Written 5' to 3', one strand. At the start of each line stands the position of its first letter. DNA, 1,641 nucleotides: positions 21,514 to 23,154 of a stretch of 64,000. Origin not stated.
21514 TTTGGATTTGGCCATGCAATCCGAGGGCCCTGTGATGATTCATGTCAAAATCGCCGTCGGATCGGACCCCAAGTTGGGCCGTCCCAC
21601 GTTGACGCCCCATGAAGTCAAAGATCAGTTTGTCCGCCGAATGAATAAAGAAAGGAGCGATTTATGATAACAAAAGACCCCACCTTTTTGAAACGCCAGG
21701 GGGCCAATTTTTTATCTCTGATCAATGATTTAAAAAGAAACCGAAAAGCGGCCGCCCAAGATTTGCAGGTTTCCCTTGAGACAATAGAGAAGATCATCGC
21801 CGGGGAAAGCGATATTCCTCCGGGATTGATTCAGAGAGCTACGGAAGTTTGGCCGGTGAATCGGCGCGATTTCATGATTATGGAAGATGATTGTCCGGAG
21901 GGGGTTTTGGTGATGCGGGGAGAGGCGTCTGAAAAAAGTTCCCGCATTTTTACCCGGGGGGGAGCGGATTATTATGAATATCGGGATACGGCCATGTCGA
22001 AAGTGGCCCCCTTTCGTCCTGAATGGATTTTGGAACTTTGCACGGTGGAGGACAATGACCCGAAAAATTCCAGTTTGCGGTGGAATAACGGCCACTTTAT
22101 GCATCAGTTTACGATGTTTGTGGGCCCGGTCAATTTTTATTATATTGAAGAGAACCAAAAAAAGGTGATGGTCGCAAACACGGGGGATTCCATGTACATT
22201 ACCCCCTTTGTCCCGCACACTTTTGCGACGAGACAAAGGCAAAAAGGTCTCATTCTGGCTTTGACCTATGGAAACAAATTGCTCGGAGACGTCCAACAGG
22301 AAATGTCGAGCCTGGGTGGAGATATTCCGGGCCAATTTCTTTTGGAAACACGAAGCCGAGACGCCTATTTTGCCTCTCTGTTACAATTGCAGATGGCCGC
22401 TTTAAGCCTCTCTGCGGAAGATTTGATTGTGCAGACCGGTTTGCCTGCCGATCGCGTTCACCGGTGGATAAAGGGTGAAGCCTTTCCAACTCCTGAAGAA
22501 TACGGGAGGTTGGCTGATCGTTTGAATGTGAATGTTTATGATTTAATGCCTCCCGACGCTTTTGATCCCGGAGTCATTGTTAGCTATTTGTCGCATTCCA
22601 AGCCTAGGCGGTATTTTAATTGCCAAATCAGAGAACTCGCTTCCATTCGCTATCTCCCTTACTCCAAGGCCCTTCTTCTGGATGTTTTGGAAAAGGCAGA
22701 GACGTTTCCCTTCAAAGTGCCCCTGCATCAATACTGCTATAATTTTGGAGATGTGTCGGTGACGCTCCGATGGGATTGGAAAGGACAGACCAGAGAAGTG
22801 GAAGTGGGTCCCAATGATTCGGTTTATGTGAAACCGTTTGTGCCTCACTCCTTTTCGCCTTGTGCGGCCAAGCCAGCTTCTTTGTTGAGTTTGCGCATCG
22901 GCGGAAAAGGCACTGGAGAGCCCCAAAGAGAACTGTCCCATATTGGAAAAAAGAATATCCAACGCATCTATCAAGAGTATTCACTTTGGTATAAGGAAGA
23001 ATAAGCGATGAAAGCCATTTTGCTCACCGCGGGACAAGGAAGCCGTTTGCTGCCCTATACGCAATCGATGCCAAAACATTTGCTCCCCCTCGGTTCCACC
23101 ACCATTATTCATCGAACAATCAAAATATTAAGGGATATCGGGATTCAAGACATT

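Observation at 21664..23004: Candidate methylphosphonate synthase (MpnS-type rather than HEPD-type) embedded in a surface-glycan island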

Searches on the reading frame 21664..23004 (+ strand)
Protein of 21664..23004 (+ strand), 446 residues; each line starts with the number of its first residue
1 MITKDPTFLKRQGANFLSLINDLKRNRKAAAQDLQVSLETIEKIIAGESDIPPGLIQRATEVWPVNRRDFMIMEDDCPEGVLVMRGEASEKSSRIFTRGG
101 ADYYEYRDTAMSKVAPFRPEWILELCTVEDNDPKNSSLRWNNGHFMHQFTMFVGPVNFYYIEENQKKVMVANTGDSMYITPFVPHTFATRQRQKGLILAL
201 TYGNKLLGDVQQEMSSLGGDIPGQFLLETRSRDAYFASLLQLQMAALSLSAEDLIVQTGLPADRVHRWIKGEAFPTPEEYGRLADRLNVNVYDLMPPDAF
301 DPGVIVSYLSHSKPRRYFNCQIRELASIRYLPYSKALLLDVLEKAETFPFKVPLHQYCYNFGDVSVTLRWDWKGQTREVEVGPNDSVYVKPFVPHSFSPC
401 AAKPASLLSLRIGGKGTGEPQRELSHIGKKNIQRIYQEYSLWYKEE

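Call 4: search_protein_families(library=pfam, proteins=[window:21664-23004:+], max_evalue=0.01)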
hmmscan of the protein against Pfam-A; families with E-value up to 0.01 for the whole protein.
window:21664-23004:+ (446 aa): 3 families
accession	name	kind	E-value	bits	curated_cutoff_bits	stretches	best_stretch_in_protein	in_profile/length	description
PF13560.12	HTH_31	-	1.3e-06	29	27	1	237-289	3-56/64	Helix-turn-helix domain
PF07883.17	Cupin_2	-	2.3e-06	27.6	27.2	0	376-409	35-68/70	Cupin domain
PF01381.28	HTH_3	-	0.00053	20.4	23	0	246-292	7-53/55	Helix-turn-helix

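Call 5: search_solved_structures(query=window:21664-23004:+, max_evalue=1, show_alignments=4)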
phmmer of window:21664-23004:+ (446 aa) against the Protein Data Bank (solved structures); distinct sequences matched with E-value up to 1: 11.
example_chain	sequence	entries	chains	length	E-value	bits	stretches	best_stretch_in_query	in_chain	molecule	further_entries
6b9s_A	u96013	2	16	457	3.9e-132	444.5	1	4-444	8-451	Methylphosphonate synthase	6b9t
6b9r_A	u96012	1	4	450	1.7e-81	277.6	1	11-443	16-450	Hydroxyethylphosphonate dioxygenase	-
5u55_A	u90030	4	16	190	1.1e-07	34.3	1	73-203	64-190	(S)-2-hydroxypropylphosphonic acid epoxidase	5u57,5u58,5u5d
1zz6_A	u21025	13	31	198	1.8e-07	33.6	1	78-191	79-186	Hydroxypropylphosphonic Acid Epoxidase | Hydroxyprophylphosphonic Acid Epoxidase | EPOXIDASE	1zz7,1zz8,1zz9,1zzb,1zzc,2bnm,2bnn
4j1x_A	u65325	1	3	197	2.2e-07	33.3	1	78-191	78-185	Epoxidase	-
3g7d_A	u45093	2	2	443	0.0015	20.7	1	38-397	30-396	PhpD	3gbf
4yar_A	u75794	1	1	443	0.0017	20.6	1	38-397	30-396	2-hydroxyethylphosphonate dioxygenase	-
3rzz_A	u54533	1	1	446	0.0048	19.1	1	75-397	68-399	Hydroxyethylphoshphonate Dioxygenase (PhpD)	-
3pmd_A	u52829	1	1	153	0.038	16.1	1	120-188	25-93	Conserved domain protein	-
7r81_h2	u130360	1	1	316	0.11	14.6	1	356-431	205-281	Guanine nucleotide-binding protein subunit beta-like protein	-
7olc_A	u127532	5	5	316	0.14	14.2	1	356-431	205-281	Putative guanine nucleotide-binding protein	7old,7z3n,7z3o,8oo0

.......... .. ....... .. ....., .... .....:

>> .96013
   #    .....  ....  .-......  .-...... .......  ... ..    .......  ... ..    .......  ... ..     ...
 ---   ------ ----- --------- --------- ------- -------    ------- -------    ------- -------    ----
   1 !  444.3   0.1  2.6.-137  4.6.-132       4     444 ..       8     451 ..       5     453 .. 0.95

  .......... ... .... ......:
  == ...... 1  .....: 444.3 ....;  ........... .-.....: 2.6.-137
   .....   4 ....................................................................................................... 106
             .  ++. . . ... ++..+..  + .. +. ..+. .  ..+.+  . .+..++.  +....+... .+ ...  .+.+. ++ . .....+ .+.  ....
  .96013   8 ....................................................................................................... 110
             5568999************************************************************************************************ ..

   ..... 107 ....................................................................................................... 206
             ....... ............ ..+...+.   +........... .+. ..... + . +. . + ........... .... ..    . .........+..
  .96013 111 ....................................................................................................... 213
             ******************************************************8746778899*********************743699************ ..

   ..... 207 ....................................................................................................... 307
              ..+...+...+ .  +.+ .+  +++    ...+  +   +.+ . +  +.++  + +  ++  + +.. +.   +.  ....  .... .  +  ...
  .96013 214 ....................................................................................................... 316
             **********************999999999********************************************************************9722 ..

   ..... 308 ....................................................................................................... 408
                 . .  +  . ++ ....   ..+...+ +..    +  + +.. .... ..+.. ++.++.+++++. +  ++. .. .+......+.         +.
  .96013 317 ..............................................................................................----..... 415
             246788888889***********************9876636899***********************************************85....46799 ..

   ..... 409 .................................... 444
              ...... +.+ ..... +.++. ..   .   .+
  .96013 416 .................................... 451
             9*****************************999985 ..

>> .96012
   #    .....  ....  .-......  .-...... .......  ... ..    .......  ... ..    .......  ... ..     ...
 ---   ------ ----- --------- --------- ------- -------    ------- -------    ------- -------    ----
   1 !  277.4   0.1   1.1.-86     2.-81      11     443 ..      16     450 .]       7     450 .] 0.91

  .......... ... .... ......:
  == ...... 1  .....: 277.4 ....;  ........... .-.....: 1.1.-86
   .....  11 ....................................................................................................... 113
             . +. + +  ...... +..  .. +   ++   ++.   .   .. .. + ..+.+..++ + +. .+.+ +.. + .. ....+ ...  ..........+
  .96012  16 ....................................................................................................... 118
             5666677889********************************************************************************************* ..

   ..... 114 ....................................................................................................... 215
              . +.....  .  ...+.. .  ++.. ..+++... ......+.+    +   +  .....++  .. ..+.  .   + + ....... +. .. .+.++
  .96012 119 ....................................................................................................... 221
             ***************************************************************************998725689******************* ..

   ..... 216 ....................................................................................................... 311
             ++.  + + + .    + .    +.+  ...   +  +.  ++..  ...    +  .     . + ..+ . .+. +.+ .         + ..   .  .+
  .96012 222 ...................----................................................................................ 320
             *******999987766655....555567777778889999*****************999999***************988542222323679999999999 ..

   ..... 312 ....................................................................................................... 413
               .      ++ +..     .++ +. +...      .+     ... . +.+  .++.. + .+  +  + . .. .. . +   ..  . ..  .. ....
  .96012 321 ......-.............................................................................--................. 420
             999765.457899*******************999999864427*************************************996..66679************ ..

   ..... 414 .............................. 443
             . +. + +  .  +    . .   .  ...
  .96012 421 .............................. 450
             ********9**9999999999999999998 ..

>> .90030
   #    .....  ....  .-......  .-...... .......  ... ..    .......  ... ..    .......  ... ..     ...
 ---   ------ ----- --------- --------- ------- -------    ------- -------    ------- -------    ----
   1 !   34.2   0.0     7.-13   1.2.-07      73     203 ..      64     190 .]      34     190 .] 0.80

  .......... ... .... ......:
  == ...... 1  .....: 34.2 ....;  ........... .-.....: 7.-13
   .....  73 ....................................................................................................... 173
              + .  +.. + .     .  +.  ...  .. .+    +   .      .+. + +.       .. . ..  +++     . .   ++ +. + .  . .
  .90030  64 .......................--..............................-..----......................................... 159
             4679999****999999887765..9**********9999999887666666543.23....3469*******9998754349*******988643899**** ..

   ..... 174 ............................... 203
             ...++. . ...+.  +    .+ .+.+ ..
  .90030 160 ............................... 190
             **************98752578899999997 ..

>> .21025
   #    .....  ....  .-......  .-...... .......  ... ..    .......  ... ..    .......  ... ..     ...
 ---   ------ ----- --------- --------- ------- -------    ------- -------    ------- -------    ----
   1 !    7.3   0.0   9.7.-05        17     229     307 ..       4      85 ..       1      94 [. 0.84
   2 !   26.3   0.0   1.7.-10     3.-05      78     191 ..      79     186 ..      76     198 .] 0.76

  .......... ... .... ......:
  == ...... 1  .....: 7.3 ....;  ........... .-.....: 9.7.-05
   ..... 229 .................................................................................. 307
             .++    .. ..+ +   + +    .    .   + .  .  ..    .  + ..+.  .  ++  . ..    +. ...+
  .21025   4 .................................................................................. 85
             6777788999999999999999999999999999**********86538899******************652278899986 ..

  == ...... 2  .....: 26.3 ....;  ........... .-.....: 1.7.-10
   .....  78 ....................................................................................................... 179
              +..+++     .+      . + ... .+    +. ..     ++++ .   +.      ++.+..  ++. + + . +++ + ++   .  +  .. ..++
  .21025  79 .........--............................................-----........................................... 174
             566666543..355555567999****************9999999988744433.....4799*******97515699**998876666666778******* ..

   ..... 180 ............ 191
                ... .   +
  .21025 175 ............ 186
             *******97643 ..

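Call 6: search_protein_families(library=ncbifam, proteins=[window:21664-23004:+], max_evalue=0.001)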
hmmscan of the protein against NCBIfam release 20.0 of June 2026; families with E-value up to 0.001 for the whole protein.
window:21664-23004:+ (446 aa): 0 families

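Call 7: find_homologous_proteins(query=window:21664-23004:+, max_evalue=1e-10)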
Query window:21664-23004:+ (446 aa): 1957 proteins with E <= 1e-10 among 8000 candidates; the best 120 are listed.
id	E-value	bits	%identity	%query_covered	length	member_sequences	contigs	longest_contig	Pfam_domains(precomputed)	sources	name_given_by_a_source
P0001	0.0e+0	1030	100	100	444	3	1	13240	PF07883.18,PF13560.13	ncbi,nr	ncbi:MAG: hypothetical protein HY609_02240, partial [Deltaproteobacteria bacterium]|nr:hypothetical 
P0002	8.7e-236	801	76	100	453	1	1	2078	PF07883.18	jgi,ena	-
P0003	1.4e-233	794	76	100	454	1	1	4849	PF07883.18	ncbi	-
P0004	6.6e-230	782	75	99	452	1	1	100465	PF07883.18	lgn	-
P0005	2.7e-225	766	74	100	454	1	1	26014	PF07883.18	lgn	-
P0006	7.8e-194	663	67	100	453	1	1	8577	PF01381.29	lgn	-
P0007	3.9e-188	644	62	99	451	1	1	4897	PF07883.18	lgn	-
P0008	7.7e-180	617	60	99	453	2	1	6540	PF01381.29,PF13443.13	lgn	-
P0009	7.5e-177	607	59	100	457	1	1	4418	PF07883.18,PF13560.13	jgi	jgi:methylphosphonate synthase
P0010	1.1e-176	606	62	100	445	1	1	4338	PF07883.18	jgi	jgi:hypothetical protein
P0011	1.0e-174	600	59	100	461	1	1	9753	PF07883.18,PF13560.13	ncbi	-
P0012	4.0e-171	588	59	100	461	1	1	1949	PF07883.18,PF13560.13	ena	-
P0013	7.3e-169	580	58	99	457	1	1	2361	PF07883.18,PF01381.29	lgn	-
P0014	1.4e-168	580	57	100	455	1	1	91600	-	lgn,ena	-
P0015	8.9e-167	574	58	98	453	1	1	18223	PF07883.18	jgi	jgi:hypothetical protein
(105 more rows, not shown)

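Call 8: find_encoding_contigs(protein=window:21664-23004:+, flank=10000, max_places=6)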
Protein window:21664-23004:+ (446 aa): no gene with exactly this product is on record in the collection.

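Call 18: search_protein_representatives(protein=window:21664-23004:+)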
Query: 446 residues. Proteins with E-value up to 0.001 (for the whole library): 431; up to 1e-10: 293; up to 1e-30: 176. The best 150 are listed.
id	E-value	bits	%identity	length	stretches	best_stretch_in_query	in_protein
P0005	8.5e-226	766.4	75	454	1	2-446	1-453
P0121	4.5e-123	427.8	48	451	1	8-444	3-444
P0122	1.1e-121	423.3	50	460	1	10-443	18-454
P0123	3.8e-117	408.3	48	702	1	10-444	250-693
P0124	1.8e-108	379.7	46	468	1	7-445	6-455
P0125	2.5e-106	372.7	45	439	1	9-444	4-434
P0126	1.7e-105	369.9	43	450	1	9-444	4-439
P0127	4.7e-102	358.6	43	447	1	13-444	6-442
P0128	3.6e-101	355.7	42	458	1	4-444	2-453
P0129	2.8e-97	342.9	43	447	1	4-446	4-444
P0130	3.2e-94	332.8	42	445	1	13-445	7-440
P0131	3.4e-94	332.7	42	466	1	5-444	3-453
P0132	4.2e-93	329.1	43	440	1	16-443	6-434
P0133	5.7e-92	325.4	45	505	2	50-444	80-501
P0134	4.4e-91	322.4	40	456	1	5-443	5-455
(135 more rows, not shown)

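Call 25: find_related_loci(query=A1, collection=genome_contigs, flank=10000)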
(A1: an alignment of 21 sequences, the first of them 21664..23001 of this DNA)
Query A1 (446 aa) in genome_contigs; peptide patterns used: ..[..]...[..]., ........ (x = any residue, [..] = any of these).
158 stretches matched a pattern; 142 encode a relative of the query (tblastn E <= 1e-3); the best 80 are kept; 80 distinct loci.
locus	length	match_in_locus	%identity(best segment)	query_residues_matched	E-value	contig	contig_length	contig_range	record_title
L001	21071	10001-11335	58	8-446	2e-170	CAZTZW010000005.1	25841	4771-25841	MAG TPA_asm: uncultured Elusimicrobia sp. isolate SRP302895_co1_139 genome assembly, contig: NODE_3410_length_25841_cov_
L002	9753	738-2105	59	1-445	0e+0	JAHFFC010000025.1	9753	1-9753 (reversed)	MAG: Candidatus Omnitrophota bacterium isolate nzgw283 NODE_11326_length_9754_cov_2.519153, whole genome shotgun sequenc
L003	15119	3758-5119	48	2-446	2e-132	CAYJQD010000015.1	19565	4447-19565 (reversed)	MAG TPA_asm: uncultured Methanosarcinales archaeon isolate ERP125453_co1_474 genome assembly, contig: NODE_2740_length_1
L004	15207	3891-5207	49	9-443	4e-132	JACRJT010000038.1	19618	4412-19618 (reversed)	MAG: Thaumarchaeota archaeon isolate NC_groundwater_1836_Pr3_B-0.1um_40_14 SR-2_scaffold_141_2750265, whole genome shotg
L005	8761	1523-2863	48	9-446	5e-132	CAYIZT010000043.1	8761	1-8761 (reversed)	MAG TPA_asm: uncultured Methanosarcinales archaeon isolate ERP119705_co9_54 genome assembly, contig: NODE_11518_length_8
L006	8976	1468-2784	50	9-443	1e-131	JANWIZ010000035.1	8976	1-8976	MAG: Patescibacteria group bacterium isolate CRAIB_MAG54 c_000000073885, whole genome shotgun sequence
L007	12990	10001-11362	48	5-446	4e-131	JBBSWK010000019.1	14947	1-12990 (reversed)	MAG: Nanoarchaeota archaeon isolate H51-bin025_1 H51_bin025_1_000000000019, whole genome shotgun sequence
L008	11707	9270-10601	46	2-443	5e-130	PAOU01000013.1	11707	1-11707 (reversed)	MAG: Dehalococcoidia bacterium isolate SAT207 MHASMcontig_1998031, whole genome shotgun sequence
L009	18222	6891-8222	47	7-446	3e-129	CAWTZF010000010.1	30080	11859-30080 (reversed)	MAG: uncultured Nitrosopumilaceae archaeon isolate A7D_Bin_00024 genome assembly, contig: A7D_Bin_00024_000000000010, wh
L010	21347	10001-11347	47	7-446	1e-128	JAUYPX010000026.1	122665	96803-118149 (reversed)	MAG: Nanoarchaeota archaeon isolate C4_metabat.bin.63 C4_k141_37286, whole genome shotgun sequence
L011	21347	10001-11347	45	2-446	2e-128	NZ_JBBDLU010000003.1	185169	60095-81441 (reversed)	MAG: Nitrosopumilus sp. isolate LejiaA_33_50 Lejia_A_120_length_185169_cov_34, whole genome shotgun sequence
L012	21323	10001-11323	48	10-443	4e-128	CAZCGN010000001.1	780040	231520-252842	MAG TPA_asm: uncultured Methanosarcinales archaeon isolate SRP167671_co2_185 genome assembly, contig: NODE_2_length_7800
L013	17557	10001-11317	46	11-446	9e-128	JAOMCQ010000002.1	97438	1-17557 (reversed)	Candidatus Nitrosopelagicus sp. isolate AH-558-E02 AH-558-E02_NODE_2, whole genome shotgun sequence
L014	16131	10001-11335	47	7-443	1e-127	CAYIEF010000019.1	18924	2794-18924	MAG TPA_asm: uncultured Methanosarcinales archaeon isolate ERP119705_co19_172 genome assembly, contig: NODE_2426_length_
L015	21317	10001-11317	47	9-443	9e-131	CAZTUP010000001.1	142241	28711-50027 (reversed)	MAG TPA_asm: uncultured Candidatus Nitrosotenuis sp. isolate binchicken_co200_76 genome assembly, contig: k141_657830, w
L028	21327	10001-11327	62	9-446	1e-145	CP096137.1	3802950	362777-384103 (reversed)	MAG: Elusimicrobiota bacterium isolate JAD_PAG50586_1 chromosome, complete genome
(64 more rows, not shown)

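Call 37: find_encoding_contigs(protein=P0004, flank=10000, max_places=2)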
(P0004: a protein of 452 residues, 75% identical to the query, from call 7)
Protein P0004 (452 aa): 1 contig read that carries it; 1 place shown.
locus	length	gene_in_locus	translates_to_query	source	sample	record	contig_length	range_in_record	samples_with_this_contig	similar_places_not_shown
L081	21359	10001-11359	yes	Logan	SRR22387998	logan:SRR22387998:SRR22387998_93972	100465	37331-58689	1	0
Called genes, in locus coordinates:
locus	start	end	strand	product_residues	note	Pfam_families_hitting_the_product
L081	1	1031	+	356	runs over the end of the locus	PF00571:CBS, PF00483:NTP_transferase, PF12804:NTP_transf_3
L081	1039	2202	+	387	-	PF01041:DegT_DnrJ_EryC1, PF00155:Aminotran_1_2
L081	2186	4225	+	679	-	-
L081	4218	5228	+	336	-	PF05050:Methyltransf_21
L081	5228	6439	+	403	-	PF04464:Glyphos_transf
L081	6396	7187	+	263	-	PF05050:Methyltransf_21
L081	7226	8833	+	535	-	PF13714:PEP_mutase, PF12804:NTP_transf_3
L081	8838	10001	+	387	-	PF02776:TPP_enzyme_N, PF02775:TPP_enzyme_C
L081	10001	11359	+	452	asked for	PF07883:Cupin_2 (faint)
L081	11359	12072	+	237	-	PF00483:NTP_transferase, PF12804:NTP_transf_3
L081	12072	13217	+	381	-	PF00465:Fe-ADH, PF13685:Fe-ADH_2 (weak), PF25137:ADH_Fe_C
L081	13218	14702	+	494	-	-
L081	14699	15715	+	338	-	PF01408:GFO_IDH_MocA, PF02894:GFO_IDH_MocA_C, PF22725:GFO_IDH_MocA_C3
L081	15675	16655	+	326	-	PF13489:Methyltransf_23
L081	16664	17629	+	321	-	PF13489:Methyltransf_23, PF13847:Methyltransf_31, PF08241:Methyltransf_11, PF08242:Methyltransf_12, PF13649:Methyltransf_25 (weak)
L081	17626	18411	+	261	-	PF03328:HpcH_HpaI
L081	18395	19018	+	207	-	PF00702:Hydrolase, PF12710:HAD, PF13419:HAD_2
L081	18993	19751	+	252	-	PF00106:adh_short, PF08659:KR (faint), PF13561:adh_short_C2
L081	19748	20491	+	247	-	PF00106:adh_short, PF01370:Epimerase (faint), PF08659:KR, PF13561:adh_short_C2, PF23441:SDR (weak)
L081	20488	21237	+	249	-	PF02348:CTP_transf_3, PF12804:NTP_transf_3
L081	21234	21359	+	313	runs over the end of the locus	PF00389:2-Hacid_dh, PF02826:2-Hacid_dh_C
